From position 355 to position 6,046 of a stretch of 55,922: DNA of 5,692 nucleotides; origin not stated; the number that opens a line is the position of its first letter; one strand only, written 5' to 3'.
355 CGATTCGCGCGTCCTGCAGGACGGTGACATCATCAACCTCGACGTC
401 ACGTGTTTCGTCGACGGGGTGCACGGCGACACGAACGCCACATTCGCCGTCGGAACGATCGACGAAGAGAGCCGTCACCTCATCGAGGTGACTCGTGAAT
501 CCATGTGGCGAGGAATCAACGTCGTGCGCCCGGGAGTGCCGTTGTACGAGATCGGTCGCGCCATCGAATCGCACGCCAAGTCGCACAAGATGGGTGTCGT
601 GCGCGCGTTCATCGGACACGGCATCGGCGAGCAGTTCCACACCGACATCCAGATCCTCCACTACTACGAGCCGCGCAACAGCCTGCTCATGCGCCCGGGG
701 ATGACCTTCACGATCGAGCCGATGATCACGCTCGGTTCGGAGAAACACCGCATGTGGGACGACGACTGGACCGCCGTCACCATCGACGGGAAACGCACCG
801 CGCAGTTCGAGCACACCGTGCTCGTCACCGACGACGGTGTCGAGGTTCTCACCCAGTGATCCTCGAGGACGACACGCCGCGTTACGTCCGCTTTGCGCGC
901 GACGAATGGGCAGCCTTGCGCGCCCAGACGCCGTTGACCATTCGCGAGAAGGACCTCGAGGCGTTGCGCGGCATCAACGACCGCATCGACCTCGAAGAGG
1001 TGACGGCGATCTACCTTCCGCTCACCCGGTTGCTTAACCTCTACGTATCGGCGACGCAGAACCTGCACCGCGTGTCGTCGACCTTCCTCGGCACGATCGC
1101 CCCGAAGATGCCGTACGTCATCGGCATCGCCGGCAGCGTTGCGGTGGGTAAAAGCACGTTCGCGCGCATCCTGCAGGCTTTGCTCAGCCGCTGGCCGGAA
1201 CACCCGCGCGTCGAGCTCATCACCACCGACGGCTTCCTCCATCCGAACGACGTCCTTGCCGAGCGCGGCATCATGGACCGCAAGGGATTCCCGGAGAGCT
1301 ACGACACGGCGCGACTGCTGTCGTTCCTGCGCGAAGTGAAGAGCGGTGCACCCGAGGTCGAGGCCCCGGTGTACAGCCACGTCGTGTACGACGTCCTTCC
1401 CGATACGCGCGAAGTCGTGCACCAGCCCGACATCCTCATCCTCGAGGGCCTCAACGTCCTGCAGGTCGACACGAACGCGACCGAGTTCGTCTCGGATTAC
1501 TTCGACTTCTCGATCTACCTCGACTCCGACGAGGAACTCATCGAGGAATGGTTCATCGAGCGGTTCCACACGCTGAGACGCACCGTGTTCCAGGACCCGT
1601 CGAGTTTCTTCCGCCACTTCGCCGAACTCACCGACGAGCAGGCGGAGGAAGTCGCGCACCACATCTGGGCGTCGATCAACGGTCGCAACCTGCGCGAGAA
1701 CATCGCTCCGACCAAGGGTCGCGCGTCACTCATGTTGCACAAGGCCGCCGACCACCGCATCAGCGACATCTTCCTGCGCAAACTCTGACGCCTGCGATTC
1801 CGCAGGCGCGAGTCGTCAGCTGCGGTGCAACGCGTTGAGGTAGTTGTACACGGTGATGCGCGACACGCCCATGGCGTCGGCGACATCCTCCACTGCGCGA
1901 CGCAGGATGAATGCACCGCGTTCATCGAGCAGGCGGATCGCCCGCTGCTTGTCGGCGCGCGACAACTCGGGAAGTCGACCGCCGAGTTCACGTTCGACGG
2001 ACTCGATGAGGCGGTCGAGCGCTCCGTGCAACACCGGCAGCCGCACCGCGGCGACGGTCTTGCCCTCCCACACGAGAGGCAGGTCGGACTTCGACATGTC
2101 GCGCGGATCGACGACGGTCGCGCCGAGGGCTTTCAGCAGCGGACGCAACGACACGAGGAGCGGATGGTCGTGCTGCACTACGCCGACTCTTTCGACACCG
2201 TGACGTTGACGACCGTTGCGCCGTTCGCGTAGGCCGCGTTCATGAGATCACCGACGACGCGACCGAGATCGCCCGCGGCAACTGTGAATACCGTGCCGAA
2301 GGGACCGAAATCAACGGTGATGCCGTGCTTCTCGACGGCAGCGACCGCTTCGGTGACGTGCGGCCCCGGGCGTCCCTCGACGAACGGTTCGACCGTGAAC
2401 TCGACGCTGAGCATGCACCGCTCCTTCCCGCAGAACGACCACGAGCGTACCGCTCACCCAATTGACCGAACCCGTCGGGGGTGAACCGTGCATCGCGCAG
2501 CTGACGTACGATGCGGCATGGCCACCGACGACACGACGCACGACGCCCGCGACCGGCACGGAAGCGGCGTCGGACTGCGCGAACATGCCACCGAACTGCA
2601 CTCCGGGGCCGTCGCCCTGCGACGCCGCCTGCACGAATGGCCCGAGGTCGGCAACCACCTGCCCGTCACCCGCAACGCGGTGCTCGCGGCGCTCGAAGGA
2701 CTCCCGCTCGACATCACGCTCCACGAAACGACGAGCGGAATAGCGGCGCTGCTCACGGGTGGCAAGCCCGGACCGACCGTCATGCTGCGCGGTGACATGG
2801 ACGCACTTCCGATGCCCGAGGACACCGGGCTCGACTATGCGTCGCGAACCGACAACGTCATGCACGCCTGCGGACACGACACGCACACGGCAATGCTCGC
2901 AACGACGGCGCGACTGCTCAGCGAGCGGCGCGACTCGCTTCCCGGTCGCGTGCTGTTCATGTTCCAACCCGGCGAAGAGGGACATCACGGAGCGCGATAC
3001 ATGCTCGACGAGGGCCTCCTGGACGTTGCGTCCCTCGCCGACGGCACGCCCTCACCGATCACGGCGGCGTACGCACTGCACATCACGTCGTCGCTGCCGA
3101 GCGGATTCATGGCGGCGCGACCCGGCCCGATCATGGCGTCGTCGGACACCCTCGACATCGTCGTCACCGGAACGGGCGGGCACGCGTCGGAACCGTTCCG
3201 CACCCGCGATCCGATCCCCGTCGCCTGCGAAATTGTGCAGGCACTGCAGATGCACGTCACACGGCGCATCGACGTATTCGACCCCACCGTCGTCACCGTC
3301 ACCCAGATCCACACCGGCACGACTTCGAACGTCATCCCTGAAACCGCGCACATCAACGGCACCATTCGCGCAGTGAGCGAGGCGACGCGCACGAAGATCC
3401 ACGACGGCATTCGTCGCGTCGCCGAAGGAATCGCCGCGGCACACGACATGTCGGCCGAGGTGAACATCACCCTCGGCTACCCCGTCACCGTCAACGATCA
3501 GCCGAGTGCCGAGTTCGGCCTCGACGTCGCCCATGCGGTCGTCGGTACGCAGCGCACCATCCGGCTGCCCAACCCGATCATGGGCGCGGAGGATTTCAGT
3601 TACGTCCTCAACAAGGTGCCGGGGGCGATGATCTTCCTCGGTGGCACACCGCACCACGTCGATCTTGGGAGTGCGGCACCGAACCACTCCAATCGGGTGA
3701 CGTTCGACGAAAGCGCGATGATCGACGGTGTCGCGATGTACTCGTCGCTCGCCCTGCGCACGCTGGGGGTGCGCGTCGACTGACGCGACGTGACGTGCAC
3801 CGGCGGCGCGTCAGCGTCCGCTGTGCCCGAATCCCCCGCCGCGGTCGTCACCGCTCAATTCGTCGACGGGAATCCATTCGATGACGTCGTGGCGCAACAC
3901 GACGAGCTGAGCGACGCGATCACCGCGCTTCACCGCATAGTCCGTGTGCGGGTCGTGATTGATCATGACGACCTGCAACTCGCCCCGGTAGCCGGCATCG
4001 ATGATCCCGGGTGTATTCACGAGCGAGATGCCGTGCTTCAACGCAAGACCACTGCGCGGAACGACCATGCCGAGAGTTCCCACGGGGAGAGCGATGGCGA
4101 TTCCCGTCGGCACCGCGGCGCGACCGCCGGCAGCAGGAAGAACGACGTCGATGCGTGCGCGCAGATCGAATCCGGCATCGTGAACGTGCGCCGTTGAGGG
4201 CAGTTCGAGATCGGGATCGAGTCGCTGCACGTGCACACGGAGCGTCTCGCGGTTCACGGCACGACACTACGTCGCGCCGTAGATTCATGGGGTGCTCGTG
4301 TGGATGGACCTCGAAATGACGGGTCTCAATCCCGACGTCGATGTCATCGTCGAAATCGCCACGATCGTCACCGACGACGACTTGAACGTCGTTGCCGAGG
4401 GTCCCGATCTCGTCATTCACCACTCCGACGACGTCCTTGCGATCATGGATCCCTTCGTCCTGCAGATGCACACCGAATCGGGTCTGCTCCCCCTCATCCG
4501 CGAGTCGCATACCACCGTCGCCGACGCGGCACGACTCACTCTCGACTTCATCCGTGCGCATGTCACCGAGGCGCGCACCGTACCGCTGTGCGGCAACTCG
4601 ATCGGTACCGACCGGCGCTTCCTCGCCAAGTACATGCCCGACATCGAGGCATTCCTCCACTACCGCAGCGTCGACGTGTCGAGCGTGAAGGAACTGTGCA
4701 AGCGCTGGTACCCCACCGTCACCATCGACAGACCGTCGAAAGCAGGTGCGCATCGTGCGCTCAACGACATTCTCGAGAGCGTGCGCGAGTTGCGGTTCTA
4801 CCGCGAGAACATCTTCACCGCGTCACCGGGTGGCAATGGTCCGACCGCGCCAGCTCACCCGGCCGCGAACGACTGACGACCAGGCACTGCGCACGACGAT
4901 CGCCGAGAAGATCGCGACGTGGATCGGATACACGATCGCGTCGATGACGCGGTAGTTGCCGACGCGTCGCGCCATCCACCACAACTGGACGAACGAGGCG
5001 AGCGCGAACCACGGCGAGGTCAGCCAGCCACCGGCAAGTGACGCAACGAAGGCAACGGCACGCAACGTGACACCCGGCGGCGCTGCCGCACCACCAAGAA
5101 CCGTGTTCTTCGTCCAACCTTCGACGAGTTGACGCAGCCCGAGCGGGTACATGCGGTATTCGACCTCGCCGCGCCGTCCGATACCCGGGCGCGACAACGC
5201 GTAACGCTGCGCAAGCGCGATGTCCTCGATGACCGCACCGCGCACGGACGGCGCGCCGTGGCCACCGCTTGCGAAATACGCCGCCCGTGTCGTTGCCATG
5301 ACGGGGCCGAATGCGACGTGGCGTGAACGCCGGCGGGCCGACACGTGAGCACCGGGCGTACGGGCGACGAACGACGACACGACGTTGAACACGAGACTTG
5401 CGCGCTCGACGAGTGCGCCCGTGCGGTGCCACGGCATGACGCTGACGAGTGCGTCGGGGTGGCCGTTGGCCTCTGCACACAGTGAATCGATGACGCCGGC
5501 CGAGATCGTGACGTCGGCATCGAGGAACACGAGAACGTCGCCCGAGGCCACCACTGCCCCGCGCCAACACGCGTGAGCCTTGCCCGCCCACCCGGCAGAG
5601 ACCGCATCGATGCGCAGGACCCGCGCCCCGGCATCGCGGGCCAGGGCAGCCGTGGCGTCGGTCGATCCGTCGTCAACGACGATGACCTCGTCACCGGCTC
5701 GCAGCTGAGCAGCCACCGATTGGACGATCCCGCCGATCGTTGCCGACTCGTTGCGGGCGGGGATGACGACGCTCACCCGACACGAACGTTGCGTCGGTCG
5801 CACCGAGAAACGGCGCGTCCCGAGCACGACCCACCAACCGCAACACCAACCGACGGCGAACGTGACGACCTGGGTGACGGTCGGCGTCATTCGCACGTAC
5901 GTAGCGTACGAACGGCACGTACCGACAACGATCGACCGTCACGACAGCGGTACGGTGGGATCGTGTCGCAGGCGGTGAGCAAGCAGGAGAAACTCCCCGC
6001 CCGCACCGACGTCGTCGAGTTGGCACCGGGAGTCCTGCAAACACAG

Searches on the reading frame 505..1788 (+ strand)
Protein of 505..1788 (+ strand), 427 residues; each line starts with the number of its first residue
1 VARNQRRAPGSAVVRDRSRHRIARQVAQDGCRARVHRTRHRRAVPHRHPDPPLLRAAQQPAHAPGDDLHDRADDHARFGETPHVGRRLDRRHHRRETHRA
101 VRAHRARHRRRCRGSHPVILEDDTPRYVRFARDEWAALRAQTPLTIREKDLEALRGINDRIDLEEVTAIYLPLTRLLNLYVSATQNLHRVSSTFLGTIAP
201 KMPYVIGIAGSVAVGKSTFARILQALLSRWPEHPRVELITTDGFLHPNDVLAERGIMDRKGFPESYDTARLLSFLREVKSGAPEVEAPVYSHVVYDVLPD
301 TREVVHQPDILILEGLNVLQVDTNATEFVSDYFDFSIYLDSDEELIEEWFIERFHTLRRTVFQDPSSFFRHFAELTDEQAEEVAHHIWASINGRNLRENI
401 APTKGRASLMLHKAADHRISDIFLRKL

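Call 43: search_protein_families(library=pfam, proteins=[window:505-1788:+], max_evalue=0.00001)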
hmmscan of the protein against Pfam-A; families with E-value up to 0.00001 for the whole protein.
window:505-1788:+ (427 aa): 1 family
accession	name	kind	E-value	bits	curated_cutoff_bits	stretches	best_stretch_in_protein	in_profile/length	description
PF00485.24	PRK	-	5.7e-15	56.1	22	1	205-353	1-149/196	Phosphoribulokinase / Uridine kinase family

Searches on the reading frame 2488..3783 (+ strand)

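Call 43: search_protein_families(library=pfam, proteins=[window:2488-3783:+], max_evalue=0.00001)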
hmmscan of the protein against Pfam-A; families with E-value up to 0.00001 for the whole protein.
window:2488-3783:+ (431 aa): 2 families
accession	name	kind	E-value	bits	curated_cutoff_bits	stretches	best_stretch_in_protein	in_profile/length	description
PF01546.33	Peptidase_M20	-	7.6e-39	134.2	24.6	1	99-423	1-205/206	Peptidase family M20/M25/M40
PF07687.19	M20_dimer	-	4.9e-14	52.6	21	1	221-315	8-102/107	Peptidase dimerisation domain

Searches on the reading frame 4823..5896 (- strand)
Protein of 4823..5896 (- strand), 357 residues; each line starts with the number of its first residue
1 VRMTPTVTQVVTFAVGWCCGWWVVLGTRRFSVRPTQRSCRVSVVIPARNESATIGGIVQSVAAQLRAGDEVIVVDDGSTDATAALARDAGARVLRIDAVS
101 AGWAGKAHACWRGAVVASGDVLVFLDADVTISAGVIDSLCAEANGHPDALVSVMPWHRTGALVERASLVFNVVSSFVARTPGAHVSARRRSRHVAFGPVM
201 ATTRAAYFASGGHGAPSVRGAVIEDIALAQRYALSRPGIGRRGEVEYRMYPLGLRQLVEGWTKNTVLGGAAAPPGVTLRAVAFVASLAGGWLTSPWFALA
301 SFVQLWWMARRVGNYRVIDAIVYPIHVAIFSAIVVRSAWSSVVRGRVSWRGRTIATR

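Call 43: search_protein_families(library=pfam, proteins=[window:4823-5896:-], max_evalue=0.00001)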
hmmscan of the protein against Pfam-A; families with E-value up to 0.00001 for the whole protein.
window:4823-5896:- (357 aa): 4 families
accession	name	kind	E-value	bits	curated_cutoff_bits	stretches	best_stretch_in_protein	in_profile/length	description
PF00535.33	Glycos_transf_2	-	6.8e-21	75.4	23.3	1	42-158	1-118/168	Glycosyl transferase family 2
PF13641.12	Glyco_tranf_2_3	-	6.8e-11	43.1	27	1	40-229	2-191/230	Glycosyltransferase like family 2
PF13506.12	Glyco_transf_21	-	8.7e-06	25.8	21.7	0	95-231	7-136/174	Glycosyl transferase family 21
PF10111.15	Glyco_tranf_2_2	-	8.9e-06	25.8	27.3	0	42-136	1-99/276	Glycosyltransferase like family 2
